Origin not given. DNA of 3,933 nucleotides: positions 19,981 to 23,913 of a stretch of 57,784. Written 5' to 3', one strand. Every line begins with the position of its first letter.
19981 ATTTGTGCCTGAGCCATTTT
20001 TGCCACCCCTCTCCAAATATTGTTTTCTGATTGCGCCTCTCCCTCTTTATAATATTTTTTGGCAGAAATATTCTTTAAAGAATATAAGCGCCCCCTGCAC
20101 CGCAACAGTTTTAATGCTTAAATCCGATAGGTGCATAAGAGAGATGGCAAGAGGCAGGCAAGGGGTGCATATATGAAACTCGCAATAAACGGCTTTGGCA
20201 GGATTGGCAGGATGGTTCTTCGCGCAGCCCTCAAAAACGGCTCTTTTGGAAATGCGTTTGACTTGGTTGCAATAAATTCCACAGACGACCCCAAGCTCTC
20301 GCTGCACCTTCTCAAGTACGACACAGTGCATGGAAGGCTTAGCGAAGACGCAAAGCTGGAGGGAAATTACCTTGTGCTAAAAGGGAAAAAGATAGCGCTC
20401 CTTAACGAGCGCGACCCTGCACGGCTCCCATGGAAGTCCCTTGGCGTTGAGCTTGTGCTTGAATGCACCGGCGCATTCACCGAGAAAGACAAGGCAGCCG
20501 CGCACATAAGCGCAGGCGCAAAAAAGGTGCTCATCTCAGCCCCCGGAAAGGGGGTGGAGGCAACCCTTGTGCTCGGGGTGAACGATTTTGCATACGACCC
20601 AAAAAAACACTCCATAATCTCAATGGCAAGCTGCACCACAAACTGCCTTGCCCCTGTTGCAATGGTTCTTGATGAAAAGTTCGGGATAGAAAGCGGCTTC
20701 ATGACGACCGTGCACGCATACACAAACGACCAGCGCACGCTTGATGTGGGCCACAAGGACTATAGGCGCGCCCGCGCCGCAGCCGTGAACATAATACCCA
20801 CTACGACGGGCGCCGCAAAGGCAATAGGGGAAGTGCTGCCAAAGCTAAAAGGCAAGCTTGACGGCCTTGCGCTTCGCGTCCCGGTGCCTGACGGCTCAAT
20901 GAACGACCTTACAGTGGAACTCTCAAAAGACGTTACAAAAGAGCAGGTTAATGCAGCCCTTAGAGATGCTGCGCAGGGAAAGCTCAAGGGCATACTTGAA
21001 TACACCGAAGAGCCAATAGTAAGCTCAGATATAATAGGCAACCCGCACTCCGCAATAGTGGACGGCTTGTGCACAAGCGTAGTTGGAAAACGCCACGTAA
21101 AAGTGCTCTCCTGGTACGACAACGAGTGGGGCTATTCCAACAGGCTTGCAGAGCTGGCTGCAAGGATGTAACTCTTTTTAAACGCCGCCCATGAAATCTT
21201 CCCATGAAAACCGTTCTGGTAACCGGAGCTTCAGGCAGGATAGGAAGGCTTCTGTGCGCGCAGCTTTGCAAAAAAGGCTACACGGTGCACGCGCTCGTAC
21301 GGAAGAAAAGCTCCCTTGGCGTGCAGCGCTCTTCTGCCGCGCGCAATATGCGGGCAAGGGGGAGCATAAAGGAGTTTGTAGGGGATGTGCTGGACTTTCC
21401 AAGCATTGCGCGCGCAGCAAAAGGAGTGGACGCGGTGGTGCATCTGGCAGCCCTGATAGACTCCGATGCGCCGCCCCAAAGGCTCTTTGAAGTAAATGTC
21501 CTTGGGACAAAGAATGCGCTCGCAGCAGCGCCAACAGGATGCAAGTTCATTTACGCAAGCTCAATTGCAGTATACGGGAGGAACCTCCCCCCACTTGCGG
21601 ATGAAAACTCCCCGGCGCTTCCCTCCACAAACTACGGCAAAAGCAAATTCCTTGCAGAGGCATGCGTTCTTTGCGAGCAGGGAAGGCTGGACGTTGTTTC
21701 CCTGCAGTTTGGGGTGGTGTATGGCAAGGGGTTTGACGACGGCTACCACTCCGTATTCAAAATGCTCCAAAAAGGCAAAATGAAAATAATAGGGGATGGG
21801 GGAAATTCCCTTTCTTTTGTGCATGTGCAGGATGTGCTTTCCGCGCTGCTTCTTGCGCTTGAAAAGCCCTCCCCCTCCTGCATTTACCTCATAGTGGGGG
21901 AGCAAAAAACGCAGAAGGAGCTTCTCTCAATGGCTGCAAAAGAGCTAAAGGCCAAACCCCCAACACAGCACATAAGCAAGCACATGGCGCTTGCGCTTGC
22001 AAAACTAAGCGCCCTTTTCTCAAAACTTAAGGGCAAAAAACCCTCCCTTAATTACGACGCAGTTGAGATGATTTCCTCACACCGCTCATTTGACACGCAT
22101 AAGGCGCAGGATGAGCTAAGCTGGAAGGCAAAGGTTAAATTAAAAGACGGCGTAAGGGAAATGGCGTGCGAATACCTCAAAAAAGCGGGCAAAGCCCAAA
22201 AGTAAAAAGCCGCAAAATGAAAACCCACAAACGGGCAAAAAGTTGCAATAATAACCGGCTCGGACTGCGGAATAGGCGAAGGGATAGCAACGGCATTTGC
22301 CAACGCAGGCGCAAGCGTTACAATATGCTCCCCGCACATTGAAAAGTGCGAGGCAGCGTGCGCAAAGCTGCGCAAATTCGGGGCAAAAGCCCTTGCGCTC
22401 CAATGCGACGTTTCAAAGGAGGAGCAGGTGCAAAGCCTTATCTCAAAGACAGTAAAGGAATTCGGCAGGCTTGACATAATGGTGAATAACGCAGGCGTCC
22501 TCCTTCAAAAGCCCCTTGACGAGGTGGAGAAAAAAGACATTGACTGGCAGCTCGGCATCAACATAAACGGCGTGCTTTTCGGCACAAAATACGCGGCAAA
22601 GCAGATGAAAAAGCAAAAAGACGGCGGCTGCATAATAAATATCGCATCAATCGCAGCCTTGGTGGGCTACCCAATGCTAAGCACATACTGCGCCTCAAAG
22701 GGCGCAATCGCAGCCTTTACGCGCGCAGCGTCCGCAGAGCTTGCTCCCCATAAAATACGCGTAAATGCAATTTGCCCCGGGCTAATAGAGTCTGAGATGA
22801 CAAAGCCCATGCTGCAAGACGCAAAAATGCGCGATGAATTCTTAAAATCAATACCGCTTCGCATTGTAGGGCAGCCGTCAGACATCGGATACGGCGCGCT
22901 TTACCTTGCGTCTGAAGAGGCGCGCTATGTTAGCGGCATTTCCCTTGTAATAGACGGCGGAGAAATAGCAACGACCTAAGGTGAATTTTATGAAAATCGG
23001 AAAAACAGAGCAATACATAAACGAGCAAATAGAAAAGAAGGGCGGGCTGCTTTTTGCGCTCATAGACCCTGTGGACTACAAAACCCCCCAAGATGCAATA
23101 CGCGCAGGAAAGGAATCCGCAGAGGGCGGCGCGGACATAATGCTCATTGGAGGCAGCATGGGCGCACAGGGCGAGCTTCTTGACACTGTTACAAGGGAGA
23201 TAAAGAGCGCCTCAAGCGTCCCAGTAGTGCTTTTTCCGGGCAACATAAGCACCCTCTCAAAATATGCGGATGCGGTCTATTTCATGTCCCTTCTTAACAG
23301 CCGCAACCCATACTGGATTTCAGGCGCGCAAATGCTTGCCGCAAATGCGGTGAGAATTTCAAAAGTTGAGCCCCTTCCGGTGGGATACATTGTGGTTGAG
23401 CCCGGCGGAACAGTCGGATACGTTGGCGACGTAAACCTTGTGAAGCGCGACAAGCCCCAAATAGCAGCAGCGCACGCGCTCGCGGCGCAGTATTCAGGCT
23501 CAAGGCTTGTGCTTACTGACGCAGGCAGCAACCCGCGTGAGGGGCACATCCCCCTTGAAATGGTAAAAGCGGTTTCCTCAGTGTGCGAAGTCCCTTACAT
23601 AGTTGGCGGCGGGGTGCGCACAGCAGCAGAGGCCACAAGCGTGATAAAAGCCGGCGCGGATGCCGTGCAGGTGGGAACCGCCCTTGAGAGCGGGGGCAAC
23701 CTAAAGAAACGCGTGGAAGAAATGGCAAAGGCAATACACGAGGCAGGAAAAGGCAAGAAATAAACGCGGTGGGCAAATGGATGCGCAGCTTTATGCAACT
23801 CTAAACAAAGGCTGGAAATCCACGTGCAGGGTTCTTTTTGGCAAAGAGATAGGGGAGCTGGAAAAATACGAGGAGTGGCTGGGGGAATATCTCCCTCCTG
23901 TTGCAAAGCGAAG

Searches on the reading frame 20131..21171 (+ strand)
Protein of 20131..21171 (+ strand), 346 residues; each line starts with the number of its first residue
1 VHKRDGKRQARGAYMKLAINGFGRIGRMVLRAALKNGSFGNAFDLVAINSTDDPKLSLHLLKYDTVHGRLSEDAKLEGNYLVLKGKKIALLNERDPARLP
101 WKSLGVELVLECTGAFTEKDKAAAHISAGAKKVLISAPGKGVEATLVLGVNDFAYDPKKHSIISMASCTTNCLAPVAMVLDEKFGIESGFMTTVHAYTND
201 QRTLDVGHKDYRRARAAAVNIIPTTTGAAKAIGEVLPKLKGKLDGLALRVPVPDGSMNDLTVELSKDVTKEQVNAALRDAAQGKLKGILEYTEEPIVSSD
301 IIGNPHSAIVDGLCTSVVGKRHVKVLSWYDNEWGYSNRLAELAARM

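Call 5: search_protein_families(library=pfam, proteins=[window:20131-21171:+], max_evalue=0.01)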
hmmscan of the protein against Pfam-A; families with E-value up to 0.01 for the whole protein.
window:20131-21171:+ (346 aa): 2 families
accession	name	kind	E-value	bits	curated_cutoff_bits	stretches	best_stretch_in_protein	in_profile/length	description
PF02800.25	Gp_dh_C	-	9e-69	230.5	24.4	1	173-329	1-158/158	Glyceraldehyde 3-phosphate dehydrogenase, C-terminal domain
PF00044.30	Gp_dh_N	-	6.1e-34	116.8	31.7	1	15-119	1-101/101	Glyceraldehyde 3-phosphate dehydrogenase, NAD binding domain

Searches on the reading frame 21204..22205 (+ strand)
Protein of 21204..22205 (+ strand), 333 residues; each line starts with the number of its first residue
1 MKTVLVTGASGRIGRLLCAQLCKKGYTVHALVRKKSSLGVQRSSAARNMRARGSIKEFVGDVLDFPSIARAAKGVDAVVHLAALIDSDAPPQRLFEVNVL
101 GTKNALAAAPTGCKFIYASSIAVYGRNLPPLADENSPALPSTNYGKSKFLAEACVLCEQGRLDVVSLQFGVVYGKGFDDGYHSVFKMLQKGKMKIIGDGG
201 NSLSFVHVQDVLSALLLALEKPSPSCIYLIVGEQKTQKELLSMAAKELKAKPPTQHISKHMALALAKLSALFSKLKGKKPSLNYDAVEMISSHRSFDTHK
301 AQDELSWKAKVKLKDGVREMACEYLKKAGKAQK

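Call 5: search_protein_families(library=pfam, proteins=[window:21204-22205:+], max_evalue=0.01)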
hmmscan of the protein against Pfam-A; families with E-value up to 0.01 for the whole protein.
window:21204-22205:+ (333 aa): 10 families
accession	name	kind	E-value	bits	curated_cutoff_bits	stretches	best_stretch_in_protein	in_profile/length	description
PF01370.27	Epimerase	-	7.4e-35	120.9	20.9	1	4-223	1-229/240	NAD dependent epimerase/dehydratase family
PF16363.11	GDP_Man_Dehyd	-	4.6e-33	115.5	27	1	5-320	1-332/332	GDP-mannose 4,6 dehydratase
PF01073.25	3Beta_HSD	-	2.4e-22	79.7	22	1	5-220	1-230/280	3-beta hydroxysteroid dehydrogenase/isomerase family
PF07993.18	NAD_binding_4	-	6.9e-16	58.6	20.1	1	6-196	1-239/258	Male sterility protein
PF04321.23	RmlD_sub_bind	-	1.6e-14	54.1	27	1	3-191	2-167/287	RmlD substrate binding domain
PF13460.12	NAD_binding_10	-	1.2e-12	48.5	27.2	1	8-136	1-114/184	NAD(P)H-binding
PF05368.20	NmrA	-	2.1e-09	37.9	27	1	2-83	3-78/298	NmrA-like family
PF02719.21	Polysacc_synt_2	-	3.7e-09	36.6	20.2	1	4-109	1-115/293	Polysaccharide biosynthesis protein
PF00106.31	adh_short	-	1e-05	25.5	26.6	1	2-83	1-86/195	short chain dehydrogenase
PF08659.16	KR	-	0.002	18.5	22.6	1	3-86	2-93/180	KR domain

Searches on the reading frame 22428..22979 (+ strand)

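Call 5: search_protein_families(library=pfam, proteins=[window:22428-22979:+], max_evalue=0.01)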
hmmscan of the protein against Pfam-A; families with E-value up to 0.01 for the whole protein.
window:22428-22979:+ (183 aa): 4 families
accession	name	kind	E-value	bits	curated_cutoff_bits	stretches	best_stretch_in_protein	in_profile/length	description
PF13561.12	adh_short_C2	-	4.1e-48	164.5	27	1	2-178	59-234/236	Enoyl-(Acyl carrier protein) reductase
PF00106.31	adh_short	-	6.1e-39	134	26.6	1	2-131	65-193/195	short chain dehydrogenase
PF08659.16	KR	-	0.00082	19.8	22.6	1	1-102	68-164/180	KR domain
PF23441.1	SDR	-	0.0019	18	27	1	15-178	91-254/258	SDR-like rossmann domain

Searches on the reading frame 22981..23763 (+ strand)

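Call 5: search_protein_families(library=pfam, proteins=[window:22981-23763:+], max_evalue=0.01)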
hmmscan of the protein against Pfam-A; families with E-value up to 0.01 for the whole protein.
window:22981-23763:+ (260 aa): 8 families
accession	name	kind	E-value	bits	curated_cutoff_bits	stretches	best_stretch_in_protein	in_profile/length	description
PF01884.23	PcrB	-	1.4e-46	159.2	23.9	1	26-251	10-221/226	PcrB family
PF00977.27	His_biosynth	-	2.3e-08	34.2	23.6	1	148-237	18-107/228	Histidine biosynthesis protein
PF05690.20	ThiG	-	1.3e-07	31.7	23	1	188-256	160-227/247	Thiazole biosynthesis protein ThiG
PF01180.27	DHO_dh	-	6.9e-07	29.2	27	1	190-245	225-283/291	Dihydroorotate dehydrogenase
PF00478.31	IMPDH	-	2.4e-06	27.3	25.6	1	192-233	133-174/345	IMP dehydrogenase / GMP reductase domain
PF03060.21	NMO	-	0.00011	22.2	28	1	192-235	182-225/331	Nitronate monooxygenase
PF00290.26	Trp_syntA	-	0.00058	19.3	27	1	193-236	188-230/259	Tryptophan synthase alpha chain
PF04131.20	NanE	-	0.00062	19.5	27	0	191-238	133-179/192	Putative N-acetylmannosamine-6-phosphate epimerase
